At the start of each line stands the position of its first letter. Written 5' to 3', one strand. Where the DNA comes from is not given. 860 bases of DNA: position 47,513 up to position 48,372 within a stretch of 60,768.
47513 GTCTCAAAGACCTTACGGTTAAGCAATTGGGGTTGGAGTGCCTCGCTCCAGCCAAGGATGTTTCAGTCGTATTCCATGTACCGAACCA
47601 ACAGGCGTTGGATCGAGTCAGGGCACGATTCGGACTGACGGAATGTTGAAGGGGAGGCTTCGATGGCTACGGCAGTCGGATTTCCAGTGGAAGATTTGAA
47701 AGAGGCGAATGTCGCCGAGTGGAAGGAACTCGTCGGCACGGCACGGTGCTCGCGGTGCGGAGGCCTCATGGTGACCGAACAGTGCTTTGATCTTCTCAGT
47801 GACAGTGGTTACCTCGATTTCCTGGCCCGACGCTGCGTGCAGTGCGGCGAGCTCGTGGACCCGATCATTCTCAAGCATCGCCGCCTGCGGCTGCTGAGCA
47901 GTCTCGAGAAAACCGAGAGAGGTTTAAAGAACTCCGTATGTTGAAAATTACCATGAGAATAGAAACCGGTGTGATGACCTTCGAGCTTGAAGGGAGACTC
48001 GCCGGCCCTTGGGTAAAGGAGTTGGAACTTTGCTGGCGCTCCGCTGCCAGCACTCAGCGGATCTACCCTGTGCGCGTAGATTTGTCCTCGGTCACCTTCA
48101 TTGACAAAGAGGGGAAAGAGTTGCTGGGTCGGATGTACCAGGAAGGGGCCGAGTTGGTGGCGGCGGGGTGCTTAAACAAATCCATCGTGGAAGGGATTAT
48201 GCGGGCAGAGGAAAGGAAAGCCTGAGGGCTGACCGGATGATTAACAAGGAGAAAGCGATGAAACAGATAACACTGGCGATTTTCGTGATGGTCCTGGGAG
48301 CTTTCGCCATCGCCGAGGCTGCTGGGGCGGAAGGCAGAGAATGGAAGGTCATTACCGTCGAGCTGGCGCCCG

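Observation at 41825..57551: Candidate sigma54-driven general stress regulon: GAF-GAF activator plus a repeated enhancer-IHF-promoter module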

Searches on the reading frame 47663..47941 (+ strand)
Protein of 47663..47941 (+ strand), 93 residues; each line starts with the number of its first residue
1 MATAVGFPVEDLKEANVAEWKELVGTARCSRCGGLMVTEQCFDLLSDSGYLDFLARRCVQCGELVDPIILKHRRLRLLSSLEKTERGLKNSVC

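Call 8: search_protein_families(library=pfam, proteins=[window:47663-47941:+], max_evalue=0.01)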
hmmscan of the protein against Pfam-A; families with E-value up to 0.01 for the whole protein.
window:47663-47941:+ (93 aa): 1 family
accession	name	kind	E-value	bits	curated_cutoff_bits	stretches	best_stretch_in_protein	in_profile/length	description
PF13248.11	Zn_ribbon_3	-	0.002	18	27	0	57-67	4-14/26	zinc-ribbon domain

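Call 34: search_protein_families(library=ncbifam, proteins=[window:47663-47941:+], max_evalue=0.001)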
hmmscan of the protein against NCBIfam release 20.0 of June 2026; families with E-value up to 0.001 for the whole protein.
window:47663-47941:+ (93 aa): 0 families

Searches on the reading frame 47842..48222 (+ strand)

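Call 8: search_protein_families(library=pfam, proteins=[window:47842-48222:+], max_evalue=0.01)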
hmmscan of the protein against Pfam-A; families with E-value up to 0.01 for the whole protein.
window:47842-48222:+ (127 aa): 2 families
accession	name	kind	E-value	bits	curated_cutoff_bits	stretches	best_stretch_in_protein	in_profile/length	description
PF01740.26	STAS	-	0.00045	20.4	22.6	1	36-101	2-67/106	STAS domain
PF13466.11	STAS_2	-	0.0088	16.6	29.2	0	49-101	3-53/80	STAS domain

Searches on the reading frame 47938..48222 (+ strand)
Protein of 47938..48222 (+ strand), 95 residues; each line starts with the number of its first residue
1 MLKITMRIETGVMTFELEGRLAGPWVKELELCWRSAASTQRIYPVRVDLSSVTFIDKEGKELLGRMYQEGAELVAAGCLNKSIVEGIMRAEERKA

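Call 34: search_protein_families(library=ncbifam, proteins=[window:47938-48222:+], max_evalue=0.001)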
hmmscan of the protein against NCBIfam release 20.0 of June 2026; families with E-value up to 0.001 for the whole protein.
window:47938-48222:+ (95 aa): 0 families

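Call 41: search_protein_families(library=pfam, proteins=[window:47938-48222:+], max_evalue=0.01)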
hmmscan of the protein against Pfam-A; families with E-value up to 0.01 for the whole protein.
window:47938-48222:+ (95 aa): 2 families
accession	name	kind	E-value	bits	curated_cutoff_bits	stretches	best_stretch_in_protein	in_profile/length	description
PF01740.26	STAS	-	0.00021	21.5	22.6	1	4-69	2-67/106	STAS domain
PF13466.11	STAS_2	-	0.0049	17.5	29.2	1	17-69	3-53/80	STAS domain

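Call 54: find_homologous_proteins(query=window:47938-48222:+, max_evalue=0.001)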
Query window:47938-48222:+ (95 aa): 771 proteins with E <= 0.001 among 798 candidates; the best 120 are listed.
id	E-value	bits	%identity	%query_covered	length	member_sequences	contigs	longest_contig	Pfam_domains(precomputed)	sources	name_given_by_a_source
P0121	1.2e-54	200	100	100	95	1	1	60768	-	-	-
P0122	1.8e-48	180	88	100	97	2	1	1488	-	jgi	-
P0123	4.0e-48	179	89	100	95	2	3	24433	-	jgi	jgi:STAS domain-containing protein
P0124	4.5e-48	179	88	99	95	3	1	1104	-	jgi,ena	-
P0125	9.5e-47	175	87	100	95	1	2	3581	PF13466.13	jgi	-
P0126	7.6e-46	172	87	100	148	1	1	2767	-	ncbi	-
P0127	8.4e-46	172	84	99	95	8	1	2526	-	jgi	jgi:hypothetical protein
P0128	1.1e-45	171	84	100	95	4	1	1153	-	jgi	jgi:hypothetical protein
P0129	1.9e-45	170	85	99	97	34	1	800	-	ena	-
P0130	2.0e-45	170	84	100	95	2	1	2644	-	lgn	-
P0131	3.8e-45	169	86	98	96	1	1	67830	PF01740.27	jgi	jgi:anti-anti-sigma regulatory factor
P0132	6.9e-45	169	88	94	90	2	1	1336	-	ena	-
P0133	7.4e-45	169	84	100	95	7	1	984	-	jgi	jgi:hypothetical protein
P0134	9.4e-45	168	84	99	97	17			PF01740.27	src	-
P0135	1.2e-44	168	84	99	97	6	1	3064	-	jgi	-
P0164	2.9e-42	160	80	100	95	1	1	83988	-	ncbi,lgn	-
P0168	4.1e-42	160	78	100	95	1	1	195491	PF01740.27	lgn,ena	-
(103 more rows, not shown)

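Call 55: find_encoding_contigs(protein=P0168, flank=10000, max_places=2)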
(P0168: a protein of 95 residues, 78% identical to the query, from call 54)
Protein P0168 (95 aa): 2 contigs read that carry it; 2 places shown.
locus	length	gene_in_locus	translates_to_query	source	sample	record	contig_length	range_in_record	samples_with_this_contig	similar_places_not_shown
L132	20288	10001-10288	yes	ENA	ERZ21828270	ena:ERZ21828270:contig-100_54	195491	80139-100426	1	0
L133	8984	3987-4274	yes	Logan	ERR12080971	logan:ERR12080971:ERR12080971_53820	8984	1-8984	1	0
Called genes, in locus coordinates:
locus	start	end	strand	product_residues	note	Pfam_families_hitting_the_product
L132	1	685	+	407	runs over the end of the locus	PF25919:BSH_CusB (faint), PF25917:BSH_RND, PF25973:BSH_CzcB, PF25954:Beta-barrel_RND_2, PF25967:RND-MFP_C (weak), PF25975:CzcB_C, PF25989:YknX_C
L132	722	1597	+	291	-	PF00582:Usp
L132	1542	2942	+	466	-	PF02321:OEP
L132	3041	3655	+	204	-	PF01865:PhoU_div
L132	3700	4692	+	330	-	PF01384:PHO4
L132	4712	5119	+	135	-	PF09656:PGPGW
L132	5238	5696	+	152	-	PF22381:Staph_reg_Sar_Rot, PF01978:TrmB (weak), PF01047:MarR, PF12802:MarR_2, PF13412:HTH_24 (weak), PF13463:HTH_27, PF13601:HTH_34 (weak)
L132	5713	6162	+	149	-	PF07681:DoxX, PF04173:DoxD (weak)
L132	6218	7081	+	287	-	PF02678:Pirin, PF05726:Pirin_C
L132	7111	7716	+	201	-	PF14512:TM1586_NiRdase (faint), PF00881:Nitroreductase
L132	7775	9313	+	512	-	PF01590:GAF, PF13185:GAF_2, PF13492:GAF_3, PF00158:Sigma54_activat, PF14532:Sigma54_activ_2, PF07728:AAA_5, PF25601:AAA_lid_14, PF02954:HTH_8 (weak), +1 more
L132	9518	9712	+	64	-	-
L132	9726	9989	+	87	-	-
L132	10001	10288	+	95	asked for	PF01740:STAS (weak)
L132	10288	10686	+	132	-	PF02311:AraC_binding (weak), PF07883:Cupin_2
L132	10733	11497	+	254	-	PF00106:adh_short, PF23441:SDR (weak), PF08659:KR, PF13561:adh_short_C2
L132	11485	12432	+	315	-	PF09335:VTT_dom, PF00581:Rhodanese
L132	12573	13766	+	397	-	PF25919:BSH_CusB (faint), PF25917:BSH_RND, PF25878:HH_AAEA_pHBA (weak), PF25885:HH_EMRA (faint), PF25876:HH_MFP_RND, PF25944:Beta-barrel_RND, PF25967:RND-MFP_C, PF25989:YknX_C (weak)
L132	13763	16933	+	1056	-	PF00873:ACR_tran, PF03176:MMPL, PF02355:SecD_SecF_C (weak)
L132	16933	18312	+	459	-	PF02321:OEP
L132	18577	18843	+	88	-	PF07238:PilZ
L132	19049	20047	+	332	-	PF21959:DUF6923 (faint), PF24684:Vgb_lyase, PF07494:Reg_prop (faint), PF08450:SGL (faint)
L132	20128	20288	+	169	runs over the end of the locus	PF03928:HbpS-like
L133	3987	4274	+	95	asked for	PF01740:STAS (weak)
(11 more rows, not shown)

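Call 56: find_encoding_contigs(protein=P0164, flank=10000, max_places=2)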
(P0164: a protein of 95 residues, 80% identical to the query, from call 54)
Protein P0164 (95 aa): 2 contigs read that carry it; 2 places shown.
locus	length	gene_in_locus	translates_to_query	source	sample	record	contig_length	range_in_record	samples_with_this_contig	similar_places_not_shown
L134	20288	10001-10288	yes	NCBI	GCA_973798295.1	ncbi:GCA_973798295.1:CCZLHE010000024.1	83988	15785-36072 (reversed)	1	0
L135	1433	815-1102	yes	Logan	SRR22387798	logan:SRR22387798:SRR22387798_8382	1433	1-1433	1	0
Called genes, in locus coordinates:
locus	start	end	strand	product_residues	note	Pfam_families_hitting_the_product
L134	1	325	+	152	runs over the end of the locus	PF22381:Staph_reg_Sar_Rot (weak), PF01978:TrmB (weak), PF01047:MarR, PF12802:MarR_2, PF13463:HTH_27, PF13601:HTH_34 (weak)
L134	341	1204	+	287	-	PF02678:Pirin, PF05726:Pirin_C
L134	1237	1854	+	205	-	PF14512:TM1586_NiRdase (faint), PF00881:Nitroreductase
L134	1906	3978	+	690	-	PF01590:GAF, PF13185:GAF_2, PF13492:GAF_3, PF01590:GAF, PF13185:GAF_2, PF13492:GAF_3, PF00158:Sigma54_activat, PF14532:Sigma54_activ_2, +3 more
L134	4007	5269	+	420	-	PF13424:TPR_12 (faint), PF04542:Sigma70_r2, PF07719:TPR_2 (faint), PF08281:Sigma70_r4_2, PF20239:DUF6596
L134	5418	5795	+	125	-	PF03795:YCII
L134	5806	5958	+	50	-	-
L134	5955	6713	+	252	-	PF05988:DUF899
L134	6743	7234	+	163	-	PF06983:3-dmu-9_3-mt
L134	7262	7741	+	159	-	PF00903:Glyoxalase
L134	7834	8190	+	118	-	PF03795:YCII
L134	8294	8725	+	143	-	PF03795:YCII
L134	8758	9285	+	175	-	PF10604:Polyketide_cyc2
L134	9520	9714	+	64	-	-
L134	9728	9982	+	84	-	-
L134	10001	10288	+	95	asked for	-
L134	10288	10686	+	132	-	PF12852:Cupin_6 (weak), PF02311:AraC_binding (weak), PF07883:Cupin_2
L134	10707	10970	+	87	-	-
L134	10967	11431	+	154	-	PF16798:DUF5069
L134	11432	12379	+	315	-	PF09335:VTT_dom, PF00581:Rhodanese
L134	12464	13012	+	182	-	PF03928:HbpS-like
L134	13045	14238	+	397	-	PF25919:BSH_CusB (faint), PF25917:BSH_RND, PF25885:HH_EMRA (weak), PF25876:HH_MFP_RND, PF25944:Beta-barrel_RND, PF25967:RND-MFP_C, PF25989:YknX_C (weak)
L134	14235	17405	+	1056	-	PF00873:ACR_tran, PF03176:MMPL, PF02355:SecD_SecF_C (weak)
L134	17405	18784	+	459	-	PF02321:OEP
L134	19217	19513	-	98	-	-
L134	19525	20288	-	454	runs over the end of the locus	PF14238:DUF4340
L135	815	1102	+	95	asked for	-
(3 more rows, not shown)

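Call 68: predict_structure(alignment_id=A1)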
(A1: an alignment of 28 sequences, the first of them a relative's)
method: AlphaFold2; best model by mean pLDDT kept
length: 95 residues; sequences in the alignment: 28
mean_pLDDT: 91.4   pTM: 0.83
mean pLDDT of the five models: 91.4, 74.1, 69.3, 61.1, 43.9
residues with pLDDT >= 90: 74; 70-90: 17; 50-70: 4; < 50: 0
segments of 3 or more residues with pLDDT < 50: none
pLDDT, mean of each block of 10 residues (from residue 1): 92 94 96 83 86 96 94 94 93 83
secondary structure, 60 per line:
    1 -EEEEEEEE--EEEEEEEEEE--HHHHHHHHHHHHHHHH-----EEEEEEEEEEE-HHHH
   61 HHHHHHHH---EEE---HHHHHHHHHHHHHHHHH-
elements in order: E2-9 E12-21 H24-39 E45-55 H57-68 E72-74 H78-94

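Call 72: fold_search(model_id=the predicted structure, library=pdb)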
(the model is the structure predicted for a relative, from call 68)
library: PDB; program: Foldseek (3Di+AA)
matches with E <= 10: 1318; with E <= 0.001: 26
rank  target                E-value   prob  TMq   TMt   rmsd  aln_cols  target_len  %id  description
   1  1th8_B                3.4e-06  1.00  0.72  0.61   2.9        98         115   22  Crystal Structures of the ADP and ATP bound forms of the Bacillus Anti-sigma factor SpoIIAB in complex with the Anti-a (released 2004-06-15)
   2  1thn_B                4.7e-06  1.00  0.73  0.62   2.9        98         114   22  Crystal Structures of the ADP and ATP bound forms of the Bacillus Anti-sigma factor SpoIIAB in complex with the Anti-a (released 2004-06-15)
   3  1tid_D                5.7e-06  1.00  0.75  0.62   2.6        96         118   20  Crystal Structures of the ADP and ATP bound forms of the Bacillus Anti-sigma factor SpoIIAB in complex with the Anti-a (released 2004-06-15)
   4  1tid_B                1.0e-05  1.00  0.75  0.62   2.6        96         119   20  Crystal Structures of the ADP and ATP bound forms of the Bacillus Anti-sigma factor SpoIIAB in complex with the Anti-a (released 2004-06-15)
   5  1vc1_A                2.5e-05  1.00  0.75  0.66   3.1        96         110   20  Crystal structure of the TM1442 protein from Thermotoga maritima, a homolog of the Bacillus subtilis general stress re (released 2004-09-28)
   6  1til_B                4.5e-05  1.00  0.73  0.61   2.4        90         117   20  Crystal Structures of the ADP and ATP bound forms of the Bacillus Anti-sigma factor SpoIIAB in complex with the Anti-a (released 2004-06-15)
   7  4hyl_A                7.2e-05  1.00  0.62  0.53   3.5        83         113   19  The crystal structure of an anti-sigma-factor antagonist from Haliangium ochraceum DSM 14365 (released 2012-11-28)
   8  4qtp_A                8.2e-05  1.00  0.74  0.62   2.9        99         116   19  Crystal Structure of an Anti-sigma Factor Antagonist from Mycobacterium paratuberculosis (released 2014-07-16)
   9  4qtp_D                1.1e-04  1.00  0.75  0.63   2.8        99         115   19  Crystal Structure of an Anti-sigma Factor Antagonist from Mycobacterium paratuberculosis (released 2014-07-16)
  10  6m36_B                1.3e-04  1.00  0.71  0.68   3.5        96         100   11  The crystal structure of B. subtilis RsbV/RsbW complex in the monoclinic crystal form (released 2020-07-15)
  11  6m36_D                1.6e-04  1.00  0.64  0.62   4.2        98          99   11  The crystal structure of B. subtilis RsbV/RsbW complex in the monoclinic crystal form (released 2020-07-15)
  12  4hyl_B                1.7e-04  1.00  0.64  0.54   2.8        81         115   20  The crystal structure of an anti-sigma-factor antagonist from Haliangium ochraceum DSM 14365 (released 2012-11-28)
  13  8ih8_B                1.8e-04  1.00  0.77  0.63   2.7        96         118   19  anti-sigmaF factor and Anti-sigmaF factor antagonist complex(usfx-RsfB) (released 2024-02-28)
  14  7ch7_E                2.4e-04  1.00  0.54  0.54   3.8        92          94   20  Cryo-EM structure of E.coli MlaFEB (released 2021-05-19)
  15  4qtp_B                3.1e-04  1.00  0.74  0.62   2.9        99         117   19  Crystal Structure of an Anti-sigma Factor Antagonist from Mycobacterium paratuberculosis (released 2014-07-16)
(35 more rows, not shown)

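Call 80: search_protein_representatives(alignment_id=A1)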
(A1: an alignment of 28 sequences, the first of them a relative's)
Query: 28 sequences, 95 profile positions. Proteins with E-value up to 0.001 (for the whole library): 3176; up to 1e-10: 1088; up to 1e-30: 1. The best 150 are listed.
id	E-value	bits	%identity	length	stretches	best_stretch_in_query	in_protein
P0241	4.8e-39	148.7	-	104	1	1-93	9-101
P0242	1.7e-30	121.3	-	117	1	1-90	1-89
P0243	8.5e-28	112.6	-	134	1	1-90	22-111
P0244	2.5e-27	111.1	-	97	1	1-94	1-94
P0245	1.0e-26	109.2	-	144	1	1-90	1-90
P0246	2.4e-26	108.0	-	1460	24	56-92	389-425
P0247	9.1e-26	106.1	-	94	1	1-89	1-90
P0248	9.5e-26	106.1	-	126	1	1-94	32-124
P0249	2.6e-25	104.7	-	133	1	1-89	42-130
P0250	1.0e-24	102.8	-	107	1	1-72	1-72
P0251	1.0e-24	102.8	-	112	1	1-89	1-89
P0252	1.2e-24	102.5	-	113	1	1-89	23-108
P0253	1.7e-24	102.0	-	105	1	1-92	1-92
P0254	2.1e-24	101.7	-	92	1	1-92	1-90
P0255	2.8e-24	101.4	-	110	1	1-89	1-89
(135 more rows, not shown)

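Call 83: search_solved_structures(query=A1, max_evalue=1, show_alignments=3)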
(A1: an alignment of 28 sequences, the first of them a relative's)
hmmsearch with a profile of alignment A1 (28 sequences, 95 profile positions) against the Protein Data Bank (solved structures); distinct sequences matched with E-value up to 1: 5.
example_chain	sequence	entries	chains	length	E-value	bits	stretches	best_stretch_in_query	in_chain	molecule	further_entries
2c4i_A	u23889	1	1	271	0.28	14.8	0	52-67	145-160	AVIDIN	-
1tid_B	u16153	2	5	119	0.29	14.7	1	2-69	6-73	Anti-sigma F factor antagonist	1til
1th8_B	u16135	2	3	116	0.4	14.3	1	2-69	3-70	Anti-sigma F factor antagonist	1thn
5yt0_A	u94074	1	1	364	0.78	13.3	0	37-87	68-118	Probable translation initiation factor IF-2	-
1miv_A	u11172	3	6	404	0.89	13.2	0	13-38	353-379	tRNA CCA-adding enzyme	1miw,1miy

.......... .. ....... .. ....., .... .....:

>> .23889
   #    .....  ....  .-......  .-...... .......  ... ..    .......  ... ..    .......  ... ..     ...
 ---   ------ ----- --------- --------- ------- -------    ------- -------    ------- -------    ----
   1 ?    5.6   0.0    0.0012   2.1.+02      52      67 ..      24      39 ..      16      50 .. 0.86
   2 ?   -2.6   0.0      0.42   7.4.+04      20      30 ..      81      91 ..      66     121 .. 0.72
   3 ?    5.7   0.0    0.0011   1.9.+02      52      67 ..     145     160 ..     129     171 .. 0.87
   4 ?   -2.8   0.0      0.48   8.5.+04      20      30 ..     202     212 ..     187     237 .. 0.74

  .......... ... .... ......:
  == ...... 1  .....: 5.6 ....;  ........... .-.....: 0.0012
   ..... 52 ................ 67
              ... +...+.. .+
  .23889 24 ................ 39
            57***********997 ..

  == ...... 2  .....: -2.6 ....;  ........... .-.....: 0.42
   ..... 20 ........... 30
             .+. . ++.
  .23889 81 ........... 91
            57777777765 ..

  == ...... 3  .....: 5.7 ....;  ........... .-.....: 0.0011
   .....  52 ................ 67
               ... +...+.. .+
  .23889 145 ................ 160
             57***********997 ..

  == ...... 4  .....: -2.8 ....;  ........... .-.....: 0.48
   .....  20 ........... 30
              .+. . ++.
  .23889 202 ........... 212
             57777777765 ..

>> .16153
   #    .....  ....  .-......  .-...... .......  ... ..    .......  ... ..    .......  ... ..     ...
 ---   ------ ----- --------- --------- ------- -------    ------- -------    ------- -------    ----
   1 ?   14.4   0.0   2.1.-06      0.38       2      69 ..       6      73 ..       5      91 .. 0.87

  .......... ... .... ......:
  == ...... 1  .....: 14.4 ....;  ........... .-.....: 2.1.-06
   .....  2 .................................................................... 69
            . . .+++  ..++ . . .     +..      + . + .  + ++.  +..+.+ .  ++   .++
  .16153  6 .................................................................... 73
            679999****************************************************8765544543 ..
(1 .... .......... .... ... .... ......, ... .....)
